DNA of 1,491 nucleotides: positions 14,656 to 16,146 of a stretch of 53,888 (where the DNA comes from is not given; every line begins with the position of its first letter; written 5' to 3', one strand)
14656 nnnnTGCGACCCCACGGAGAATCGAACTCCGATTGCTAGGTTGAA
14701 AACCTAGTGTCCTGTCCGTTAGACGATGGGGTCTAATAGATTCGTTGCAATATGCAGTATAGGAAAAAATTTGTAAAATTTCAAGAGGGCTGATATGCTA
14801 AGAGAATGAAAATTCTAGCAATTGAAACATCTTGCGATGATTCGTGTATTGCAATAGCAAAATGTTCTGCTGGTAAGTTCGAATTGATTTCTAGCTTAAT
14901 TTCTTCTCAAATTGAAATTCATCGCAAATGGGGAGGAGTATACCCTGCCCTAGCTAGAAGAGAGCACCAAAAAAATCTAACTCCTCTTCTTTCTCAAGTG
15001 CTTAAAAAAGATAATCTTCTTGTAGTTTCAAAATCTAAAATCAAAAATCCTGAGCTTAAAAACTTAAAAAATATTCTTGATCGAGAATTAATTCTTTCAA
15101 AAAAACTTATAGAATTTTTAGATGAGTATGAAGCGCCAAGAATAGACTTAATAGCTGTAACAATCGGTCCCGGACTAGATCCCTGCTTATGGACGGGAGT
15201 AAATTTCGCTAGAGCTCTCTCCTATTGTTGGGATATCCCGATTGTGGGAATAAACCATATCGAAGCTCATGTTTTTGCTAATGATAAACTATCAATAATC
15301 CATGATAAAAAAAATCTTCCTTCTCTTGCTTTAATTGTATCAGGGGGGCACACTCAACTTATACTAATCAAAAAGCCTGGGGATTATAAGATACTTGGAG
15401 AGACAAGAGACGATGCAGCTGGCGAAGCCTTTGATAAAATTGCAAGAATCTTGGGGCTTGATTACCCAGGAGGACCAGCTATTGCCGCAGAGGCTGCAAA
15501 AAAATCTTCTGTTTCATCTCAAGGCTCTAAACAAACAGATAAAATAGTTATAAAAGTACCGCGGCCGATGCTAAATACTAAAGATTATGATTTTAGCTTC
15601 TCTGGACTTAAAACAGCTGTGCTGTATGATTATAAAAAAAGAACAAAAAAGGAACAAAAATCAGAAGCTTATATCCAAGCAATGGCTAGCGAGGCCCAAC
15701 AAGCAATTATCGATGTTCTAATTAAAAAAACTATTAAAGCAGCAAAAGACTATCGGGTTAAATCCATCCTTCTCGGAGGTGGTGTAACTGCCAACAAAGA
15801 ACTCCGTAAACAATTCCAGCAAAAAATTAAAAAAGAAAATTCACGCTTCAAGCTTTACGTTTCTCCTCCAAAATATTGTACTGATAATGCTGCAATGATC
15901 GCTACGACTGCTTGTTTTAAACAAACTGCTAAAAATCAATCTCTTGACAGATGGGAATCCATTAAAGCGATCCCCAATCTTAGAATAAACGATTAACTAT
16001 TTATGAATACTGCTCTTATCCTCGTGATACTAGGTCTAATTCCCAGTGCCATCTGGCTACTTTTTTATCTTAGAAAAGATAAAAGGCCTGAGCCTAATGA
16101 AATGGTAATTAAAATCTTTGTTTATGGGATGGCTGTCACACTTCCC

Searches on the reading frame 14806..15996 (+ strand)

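Call 67: search_protein_families(library=pfam, proteins=[window:14806-15996:+], max_evalue=0.00001)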
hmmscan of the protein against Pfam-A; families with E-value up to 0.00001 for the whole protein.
window:14806-15996:+ (396 aa): 2 families
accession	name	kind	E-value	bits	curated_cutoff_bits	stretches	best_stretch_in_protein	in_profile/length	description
PF00814.31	TsaD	-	4.7e-78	263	24.8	2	110-366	48-263/264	tRNA N6-adenosine threonylcarbamoyltransferase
PF22521.2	HypF_C_2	-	1e-07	32.4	27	1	206-347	97-223/241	Carbamoyltransferase, Kae1-like Domain, second subdomain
